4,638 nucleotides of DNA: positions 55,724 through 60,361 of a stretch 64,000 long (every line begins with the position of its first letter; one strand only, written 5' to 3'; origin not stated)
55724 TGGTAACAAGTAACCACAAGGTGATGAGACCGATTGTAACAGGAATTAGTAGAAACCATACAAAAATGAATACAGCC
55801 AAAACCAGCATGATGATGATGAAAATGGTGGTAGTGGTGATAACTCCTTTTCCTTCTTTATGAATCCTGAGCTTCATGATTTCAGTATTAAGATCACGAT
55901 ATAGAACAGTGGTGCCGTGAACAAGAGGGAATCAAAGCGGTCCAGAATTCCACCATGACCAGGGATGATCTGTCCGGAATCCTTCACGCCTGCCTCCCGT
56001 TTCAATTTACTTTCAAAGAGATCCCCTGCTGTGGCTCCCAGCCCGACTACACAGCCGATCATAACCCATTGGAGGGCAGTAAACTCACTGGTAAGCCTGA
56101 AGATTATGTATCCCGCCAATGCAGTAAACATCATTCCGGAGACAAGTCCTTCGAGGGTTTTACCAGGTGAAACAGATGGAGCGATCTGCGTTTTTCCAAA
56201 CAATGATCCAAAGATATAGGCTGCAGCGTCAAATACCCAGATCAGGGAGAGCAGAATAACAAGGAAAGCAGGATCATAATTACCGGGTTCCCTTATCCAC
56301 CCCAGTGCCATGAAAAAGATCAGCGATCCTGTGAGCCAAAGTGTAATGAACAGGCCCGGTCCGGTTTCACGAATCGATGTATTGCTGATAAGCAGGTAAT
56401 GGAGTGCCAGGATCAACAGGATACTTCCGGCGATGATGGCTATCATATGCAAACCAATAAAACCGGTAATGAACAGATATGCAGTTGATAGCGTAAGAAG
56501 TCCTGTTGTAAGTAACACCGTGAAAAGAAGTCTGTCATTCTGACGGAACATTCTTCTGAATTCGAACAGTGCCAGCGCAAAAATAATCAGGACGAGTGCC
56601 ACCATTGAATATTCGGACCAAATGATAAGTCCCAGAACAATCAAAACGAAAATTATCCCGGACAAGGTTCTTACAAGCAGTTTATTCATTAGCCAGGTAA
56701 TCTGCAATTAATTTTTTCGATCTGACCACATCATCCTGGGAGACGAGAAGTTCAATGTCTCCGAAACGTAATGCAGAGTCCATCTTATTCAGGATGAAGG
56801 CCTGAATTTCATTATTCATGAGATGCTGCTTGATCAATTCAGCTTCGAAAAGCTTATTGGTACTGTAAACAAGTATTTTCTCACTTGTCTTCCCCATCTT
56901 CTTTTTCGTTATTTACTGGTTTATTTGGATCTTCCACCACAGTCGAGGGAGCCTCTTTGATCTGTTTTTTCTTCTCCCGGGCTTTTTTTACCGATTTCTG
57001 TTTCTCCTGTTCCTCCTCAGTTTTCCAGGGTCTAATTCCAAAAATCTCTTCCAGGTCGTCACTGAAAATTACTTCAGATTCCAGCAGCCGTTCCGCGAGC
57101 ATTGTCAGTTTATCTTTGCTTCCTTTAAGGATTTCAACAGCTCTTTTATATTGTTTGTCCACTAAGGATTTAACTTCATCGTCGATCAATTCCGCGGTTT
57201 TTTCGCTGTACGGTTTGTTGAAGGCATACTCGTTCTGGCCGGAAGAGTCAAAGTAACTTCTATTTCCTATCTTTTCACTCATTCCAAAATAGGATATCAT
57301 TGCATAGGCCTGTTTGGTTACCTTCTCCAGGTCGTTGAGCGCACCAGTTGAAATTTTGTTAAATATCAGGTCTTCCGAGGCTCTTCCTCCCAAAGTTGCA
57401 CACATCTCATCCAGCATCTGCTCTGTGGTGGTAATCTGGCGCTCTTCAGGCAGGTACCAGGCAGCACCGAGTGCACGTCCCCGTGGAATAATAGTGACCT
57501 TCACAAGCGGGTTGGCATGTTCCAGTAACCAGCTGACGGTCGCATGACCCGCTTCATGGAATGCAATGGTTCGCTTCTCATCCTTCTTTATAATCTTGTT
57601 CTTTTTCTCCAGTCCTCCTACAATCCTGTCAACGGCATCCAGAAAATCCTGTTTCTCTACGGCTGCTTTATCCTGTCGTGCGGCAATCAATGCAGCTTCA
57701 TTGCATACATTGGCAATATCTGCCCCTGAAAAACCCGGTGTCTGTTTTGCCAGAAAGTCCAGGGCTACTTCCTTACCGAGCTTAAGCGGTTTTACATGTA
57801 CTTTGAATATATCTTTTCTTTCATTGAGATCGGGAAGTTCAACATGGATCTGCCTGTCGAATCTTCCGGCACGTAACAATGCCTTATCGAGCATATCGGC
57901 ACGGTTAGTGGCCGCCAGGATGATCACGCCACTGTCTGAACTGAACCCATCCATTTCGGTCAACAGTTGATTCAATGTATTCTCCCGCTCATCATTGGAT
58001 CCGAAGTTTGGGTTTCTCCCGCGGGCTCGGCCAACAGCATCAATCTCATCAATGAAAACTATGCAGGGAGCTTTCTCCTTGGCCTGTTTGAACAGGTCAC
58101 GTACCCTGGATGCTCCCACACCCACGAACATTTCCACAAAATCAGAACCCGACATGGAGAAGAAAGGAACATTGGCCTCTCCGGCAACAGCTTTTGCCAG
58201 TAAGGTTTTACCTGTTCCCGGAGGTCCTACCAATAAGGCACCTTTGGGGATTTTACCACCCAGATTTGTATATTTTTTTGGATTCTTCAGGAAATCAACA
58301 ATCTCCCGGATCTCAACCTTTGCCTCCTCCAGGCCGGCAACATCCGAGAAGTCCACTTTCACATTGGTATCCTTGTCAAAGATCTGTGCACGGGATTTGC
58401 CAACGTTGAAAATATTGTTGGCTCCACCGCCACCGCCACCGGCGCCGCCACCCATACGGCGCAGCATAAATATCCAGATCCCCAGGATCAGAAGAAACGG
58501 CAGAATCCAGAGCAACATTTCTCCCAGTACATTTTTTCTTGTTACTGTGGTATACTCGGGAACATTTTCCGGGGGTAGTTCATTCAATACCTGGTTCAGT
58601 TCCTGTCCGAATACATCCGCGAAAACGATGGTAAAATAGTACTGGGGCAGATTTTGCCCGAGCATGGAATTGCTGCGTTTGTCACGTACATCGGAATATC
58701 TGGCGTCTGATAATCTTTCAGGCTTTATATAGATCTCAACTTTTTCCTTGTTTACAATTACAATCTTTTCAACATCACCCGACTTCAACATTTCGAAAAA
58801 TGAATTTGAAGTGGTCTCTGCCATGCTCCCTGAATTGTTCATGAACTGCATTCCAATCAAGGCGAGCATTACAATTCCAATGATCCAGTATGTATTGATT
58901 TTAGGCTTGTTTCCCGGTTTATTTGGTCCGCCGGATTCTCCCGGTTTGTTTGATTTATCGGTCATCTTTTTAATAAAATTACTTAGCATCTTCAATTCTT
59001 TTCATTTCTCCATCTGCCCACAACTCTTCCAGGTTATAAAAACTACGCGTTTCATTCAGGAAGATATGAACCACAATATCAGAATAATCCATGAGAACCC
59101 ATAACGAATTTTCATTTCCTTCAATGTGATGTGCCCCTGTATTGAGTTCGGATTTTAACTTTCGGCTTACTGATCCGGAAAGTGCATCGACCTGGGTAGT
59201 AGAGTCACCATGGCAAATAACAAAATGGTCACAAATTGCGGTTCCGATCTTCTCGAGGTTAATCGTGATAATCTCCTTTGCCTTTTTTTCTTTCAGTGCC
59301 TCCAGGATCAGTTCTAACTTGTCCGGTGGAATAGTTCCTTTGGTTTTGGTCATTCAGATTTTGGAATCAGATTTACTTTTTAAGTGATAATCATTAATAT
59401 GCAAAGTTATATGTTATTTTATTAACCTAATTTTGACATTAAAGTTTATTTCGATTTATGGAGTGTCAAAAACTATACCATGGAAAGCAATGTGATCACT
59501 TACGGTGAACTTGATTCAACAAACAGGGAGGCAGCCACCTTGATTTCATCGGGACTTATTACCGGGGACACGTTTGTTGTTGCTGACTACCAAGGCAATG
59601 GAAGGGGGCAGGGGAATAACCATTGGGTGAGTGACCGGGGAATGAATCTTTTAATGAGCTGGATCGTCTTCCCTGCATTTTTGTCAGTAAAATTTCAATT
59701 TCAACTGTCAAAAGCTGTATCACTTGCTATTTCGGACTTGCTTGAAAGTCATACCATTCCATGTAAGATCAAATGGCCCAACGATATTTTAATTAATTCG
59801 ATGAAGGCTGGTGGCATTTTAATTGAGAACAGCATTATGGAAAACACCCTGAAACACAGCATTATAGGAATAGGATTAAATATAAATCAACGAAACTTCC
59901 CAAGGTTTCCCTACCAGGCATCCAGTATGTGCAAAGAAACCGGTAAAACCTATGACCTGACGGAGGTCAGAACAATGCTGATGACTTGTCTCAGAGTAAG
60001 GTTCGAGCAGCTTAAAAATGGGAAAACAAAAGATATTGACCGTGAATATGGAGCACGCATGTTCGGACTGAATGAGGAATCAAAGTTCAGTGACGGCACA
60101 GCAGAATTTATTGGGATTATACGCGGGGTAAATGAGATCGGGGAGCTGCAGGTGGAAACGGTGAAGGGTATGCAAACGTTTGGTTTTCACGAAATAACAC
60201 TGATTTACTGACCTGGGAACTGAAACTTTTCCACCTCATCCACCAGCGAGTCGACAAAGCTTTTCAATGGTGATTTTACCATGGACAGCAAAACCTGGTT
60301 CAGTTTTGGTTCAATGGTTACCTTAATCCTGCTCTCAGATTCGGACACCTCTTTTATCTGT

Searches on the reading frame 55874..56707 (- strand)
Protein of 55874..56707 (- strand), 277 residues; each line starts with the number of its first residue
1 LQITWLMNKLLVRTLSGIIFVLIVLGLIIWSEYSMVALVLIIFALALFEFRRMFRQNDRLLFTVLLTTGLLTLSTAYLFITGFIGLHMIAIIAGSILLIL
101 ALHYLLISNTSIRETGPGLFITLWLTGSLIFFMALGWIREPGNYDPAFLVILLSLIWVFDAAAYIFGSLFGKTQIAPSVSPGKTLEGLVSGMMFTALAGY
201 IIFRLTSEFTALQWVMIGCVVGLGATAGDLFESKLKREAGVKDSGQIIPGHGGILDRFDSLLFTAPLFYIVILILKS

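Call 42: search_protein_families(library=pfam, proteins=[window:55874-56707:-], max_evalue=0.0001)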
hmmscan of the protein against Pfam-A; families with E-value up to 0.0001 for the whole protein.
window:55874-56707:- (277 aa): 1 family
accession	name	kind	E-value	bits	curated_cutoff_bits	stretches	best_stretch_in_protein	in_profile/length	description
PF01148.25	CTP_transf_1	-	4.1e-56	191.2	24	1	12-274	2-263/264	Cytidylyltransferase family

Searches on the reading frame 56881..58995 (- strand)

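Call 42: search_protein_families(library=pfam, proteins=[window:56881-58995:-], max_evalue=0.0001)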
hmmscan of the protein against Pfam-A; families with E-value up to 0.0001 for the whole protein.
window:56881-58995:- (704 aa): 5 families
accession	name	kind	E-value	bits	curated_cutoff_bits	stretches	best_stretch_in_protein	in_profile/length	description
PF01434.24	Peptidase_M41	-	1.3e-65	221.3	29.9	1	468-651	2-191/191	Peptidase family M41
PF00004.35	AAA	-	2.5e-49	167.5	21.2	1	254-386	2-130/131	ATPase family associated with various cellular activities (AAA)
PF17862.7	AAA_lid_3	-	2.9e-15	55.9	27.2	1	410-452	2-44/45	AAA+ lid domain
PF06480.20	FtsH_ext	-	3e-08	34.2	25.5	1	36-92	4-55/103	FtsH Extracellular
PF07728.20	AAA_5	-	1.8e-05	25.2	22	0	254-322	3-79/139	AAA domain (dynein-related subfamily)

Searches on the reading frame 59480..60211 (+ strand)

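Call 42: search_protein_families(library=pfam, proteins=[window:59480-60211:+], max_evalue=0.0001)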
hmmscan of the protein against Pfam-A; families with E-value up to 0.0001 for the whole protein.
window:59480-60211:+ (243 aa): 1 family
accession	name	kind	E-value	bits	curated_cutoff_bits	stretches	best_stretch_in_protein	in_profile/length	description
PF03099.24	BPL_LplA_LipB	-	3.6e-18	66.2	21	1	12-134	6-133/133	Biotin/lipoate A/B protein ligase family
